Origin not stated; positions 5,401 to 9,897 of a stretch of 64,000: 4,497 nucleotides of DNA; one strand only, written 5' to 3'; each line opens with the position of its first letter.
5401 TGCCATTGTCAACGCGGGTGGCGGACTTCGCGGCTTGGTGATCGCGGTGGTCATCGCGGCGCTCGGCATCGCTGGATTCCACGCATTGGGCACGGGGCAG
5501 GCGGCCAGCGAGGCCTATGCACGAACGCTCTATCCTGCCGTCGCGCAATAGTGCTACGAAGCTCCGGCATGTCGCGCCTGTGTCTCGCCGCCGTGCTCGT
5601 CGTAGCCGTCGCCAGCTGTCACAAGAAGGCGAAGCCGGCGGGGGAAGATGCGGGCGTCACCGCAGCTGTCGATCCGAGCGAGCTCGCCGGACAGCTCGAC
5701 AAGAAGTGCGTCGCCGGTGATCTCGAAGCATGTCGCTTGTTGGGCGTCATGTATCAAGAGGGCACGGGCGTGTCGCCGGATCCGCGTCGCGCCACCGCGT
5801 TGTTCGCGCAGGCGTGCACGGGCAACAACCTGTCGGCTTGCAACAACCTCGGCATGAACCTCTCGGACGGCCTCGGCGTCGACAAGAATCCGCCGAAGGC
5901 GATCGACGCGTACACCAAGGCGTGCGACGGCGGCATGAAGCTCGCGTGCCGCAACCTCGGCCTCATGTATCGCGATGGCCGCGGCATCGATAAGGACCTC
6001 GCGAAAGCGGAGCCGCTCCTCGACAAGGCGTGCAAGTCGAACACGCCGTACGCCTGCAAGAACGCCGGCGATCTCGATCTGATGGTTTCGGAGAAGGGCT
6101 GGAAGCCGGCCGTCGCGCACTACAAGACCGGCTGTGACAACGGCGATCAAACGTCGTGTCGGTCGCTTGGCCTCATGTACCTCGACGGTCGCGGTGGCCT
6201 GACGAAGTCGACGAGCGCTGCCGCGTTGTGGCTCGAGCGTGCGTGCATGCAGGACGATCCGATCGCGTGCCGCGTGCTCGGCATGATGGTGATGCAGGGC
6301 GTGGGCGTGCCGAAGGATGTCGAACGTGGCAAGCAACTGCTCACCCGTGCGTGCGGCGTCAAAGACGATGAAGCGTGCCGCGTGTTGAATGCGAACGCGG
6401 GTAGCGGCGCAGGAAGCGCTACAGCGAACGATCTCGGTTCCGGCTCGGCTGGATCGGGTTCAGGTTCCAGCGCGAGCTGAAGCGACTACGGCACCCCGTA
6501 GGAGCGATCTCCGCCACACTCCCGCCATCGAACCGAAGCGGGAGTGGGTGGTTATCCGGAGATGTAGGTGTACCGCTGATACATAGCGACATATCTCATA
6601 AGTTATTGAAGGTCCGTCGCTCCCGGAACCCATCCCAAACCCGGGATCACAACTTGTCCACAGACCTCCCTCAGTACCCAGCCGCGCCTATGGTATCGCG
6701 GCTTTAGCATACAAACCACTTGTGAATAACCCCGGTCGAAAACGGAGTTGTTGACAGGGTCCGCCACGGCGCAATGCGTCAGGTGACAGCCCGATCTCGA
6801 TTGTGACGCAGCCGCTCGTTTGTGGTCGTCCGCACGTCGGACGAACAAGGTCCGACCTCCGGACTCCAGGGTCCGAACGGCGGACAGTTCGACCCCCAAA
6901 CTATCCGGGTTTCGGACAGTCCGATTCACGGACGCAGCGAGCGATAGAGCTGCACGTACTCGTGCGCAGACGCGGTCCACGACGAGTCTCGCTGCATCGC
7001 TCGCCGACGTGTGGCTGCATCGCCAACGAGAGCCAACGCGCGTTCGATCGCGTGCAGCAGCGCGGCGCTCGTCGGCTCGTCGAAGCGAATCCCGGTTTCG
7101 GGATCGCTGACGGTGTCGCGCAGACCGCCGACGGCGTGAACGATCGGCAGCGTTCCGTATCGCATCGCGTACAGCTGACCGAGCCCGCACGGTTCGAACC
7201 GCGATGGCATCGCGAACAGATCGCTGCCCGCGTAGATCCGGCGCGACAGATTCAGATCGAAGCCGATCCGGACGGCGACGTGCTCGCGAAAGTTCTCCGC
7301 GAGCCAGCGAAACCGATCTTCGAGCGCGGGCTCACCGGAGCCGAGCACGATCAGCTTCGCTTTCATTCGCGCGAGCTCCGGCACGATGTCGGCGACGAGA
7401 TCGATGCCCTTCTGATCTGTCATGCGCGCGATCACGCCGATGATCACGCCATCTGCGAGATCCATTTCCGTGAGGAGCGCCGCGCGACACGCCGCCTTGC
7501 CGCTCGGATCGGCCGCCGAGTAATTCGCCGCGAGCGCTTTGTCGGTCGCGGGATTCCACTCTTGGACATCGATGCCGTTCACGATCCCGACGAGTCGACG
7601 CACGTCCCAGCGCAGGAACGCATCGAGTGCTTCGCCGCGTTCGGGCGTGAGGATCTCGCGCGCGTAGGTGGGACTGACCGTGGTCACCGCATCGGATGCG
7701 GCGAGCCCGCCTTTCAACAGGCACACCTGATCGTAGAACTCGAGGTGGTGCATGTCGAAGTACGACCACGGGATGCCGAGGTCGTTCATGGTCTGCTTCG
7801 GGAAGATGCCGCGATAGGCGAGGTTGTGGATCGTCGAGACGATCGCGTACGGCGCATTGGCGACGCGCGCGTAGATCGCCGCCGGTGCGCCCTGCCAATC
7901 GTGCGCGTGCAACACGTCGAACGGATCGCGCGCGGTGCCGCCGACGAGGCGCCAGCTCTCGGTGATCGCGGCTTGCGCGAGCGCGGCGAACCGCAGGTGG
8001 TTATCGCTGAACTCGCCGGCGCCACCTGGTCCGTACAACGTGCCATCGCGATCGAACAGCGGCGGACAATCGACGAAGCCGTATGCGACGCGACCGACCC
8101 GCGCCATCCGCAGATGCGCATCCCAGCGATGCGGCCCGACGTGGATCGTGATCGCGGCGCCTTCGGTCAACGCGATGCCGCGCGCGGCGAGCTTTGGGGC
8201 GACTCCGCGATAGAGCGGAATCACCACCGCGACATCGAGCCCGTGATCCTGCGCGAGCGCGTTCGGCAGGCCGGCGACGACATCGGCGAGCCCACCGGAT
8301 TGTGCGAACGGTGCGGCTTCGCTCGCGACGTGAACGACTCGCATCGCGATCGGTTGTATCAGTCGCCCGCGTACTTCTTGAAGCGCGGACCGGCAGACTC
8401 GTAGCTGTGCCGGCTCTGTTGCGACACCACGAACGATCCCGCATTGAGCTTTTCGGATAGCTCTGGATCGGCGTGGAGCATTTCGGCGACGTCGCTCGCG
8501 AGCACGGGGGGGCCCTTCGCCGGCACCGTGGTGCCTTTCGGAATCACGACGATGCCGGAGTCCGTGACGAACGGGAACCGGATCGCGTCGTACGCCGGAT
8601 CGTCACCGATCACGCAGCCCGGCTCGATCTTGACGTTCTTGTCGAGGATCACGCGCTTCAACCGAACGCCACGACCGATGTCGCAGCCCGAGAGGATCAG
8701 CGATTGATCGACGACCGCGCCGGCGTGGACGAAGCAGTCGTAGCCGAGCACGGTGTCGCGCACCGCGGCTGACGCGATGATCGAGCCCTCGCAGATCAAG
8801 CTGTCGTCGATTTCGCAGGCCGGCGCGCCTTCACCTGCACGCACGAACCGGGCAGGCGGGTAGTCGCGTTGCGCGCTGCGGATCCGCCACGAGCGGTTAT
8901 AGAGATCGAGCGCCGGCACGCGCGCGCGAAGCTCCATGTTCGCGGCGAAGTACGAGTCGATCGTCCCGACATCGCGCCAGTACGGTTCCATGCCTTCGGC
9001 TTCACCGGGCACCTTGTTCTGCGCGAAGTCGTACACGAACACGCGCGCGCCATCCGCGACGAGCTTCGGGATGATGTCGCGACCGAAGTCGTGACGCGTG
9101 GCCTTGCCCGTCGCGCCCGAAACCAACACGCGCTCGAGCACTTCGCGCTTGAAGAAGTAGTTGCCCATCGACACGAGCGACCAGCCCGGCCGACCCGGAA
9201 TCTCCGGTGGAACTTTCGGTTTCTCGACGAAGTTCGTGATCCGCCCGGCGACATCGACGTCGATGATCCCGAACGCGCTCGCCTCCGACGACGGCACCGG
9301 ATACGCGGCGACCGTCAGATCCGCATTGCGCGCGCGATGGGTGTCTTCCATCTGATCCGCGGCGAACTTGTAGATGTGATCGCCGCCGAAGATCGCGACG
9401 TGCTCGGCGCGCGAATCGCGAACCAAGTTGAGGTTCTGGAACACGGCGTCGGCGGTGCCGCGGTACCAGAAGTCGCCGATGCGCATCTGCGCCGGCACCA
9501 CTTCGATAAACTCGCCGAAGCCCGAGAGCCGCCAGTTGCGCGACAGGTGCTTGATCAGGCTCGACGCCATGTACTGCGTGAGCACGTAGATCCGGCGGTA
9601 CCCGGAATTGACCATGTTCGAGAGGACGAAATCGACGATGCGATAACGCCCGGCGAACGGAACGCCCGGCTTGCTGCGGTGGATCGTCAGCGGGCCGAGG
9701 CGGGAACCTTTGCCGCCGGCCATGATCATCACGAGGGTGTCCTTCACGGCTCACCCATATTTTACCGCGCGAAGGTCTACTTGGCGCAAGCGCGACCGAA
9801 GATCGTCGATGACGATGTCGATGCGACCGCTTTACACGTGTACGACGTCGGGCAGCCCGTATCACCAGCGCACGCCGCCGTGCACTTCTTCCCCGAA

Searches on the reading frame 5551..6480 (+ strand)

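Call 41: search_protein_families(library=pfam, proteins=[window:5551-6480:+], max_evalue=0.00001)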
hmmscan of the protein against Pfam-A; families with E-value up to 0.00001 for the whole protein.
window:5551-6480:+ (309 aa): 1 family
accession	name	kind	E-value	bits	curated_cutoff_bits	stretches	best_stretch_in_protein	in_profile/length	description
PF08238.18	Sel1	-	5.6e-36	122.1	30.7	1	59-92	2-35/36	Sel1 repeat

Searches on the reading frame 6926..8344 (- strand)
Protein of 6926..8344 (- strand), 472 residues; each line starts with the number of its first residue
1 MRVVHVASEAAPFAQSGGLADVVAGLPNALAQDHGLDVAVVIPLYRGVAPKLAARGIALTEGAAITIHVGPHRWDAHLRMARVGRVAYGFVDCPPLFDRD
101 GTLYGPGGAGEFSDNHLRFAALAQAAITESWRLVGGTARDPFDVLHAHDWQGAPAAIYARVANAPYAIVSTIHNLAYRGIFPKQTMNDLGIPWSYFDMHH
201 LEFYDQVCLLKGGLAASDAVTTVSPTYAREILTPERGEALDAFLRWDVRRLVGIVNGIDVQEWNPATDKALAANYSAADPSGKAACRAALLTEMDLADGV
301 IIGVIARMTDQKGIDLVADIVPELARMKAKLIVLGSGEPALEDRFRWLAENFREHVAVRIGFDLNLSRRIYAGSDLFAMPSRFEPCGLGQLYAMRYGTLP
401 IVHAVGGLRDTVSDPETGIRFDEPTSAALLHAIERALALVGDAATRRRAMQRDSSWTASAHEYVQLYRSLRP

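Call 41: search_protein_families(library=pfam, proteins=[window:6926-8344:-], max_evalue=0.00001)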
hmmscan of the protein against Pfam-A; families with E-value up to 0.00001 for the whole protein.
window:6926-8344:- (472 aa): 4 families
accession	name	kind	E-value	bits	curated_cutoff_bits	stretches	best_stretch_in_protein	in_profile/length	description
PF08323.17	Glyco_transf_5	-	1.5e-64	218.4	22.7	1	2-245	1-238/239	Starch synthase catalytic domain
PF13692.12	Glyco_trans_1_4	-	3.4e-17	63.5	27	1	301-437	3-140/142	Glycosyl transferases group 1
PF00534.26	Glycos_transf_1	-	4e-17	62.7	26.4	1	300-438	16-157/172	Glycosyl transferases group 1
PF13439.12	Glyco_transf_4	-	6.5e-06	26.7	28.5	0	128-232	59-149/170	Glycosyltransferase Family 4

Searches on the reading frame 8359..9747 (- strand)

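Call 41: search_protein_families(library=pfam, proteins=[window:8359-9747:-], max_evalue=0.00001)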
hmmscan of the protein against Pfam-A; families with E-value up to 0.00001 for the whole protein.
window:8359-9747:- (462 aa): 4 families
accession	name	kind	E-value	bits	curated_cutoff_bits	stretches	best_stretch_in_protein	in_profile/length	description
PF00483.29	NTP_transferase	-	6.2e-58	196.7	21.2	1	6-274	2-243/245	Nucleotidyl transferase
PF24894.1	Hexapep_GlmU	-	7e-28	97.2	23.3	1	297-402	1-104/104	GlmU-like, C-terminal hexapeptide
PF25247.1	LbH_GLGC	-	4.7e-13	49.7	27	0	310-355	10-54/135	GLGC left-handed parallel beta-helix domain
PF25084.1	LbH_EIF2B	-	3.9e-08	33.7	54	1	330-380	20-70/105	EIF2B subunit epsilon LbH domain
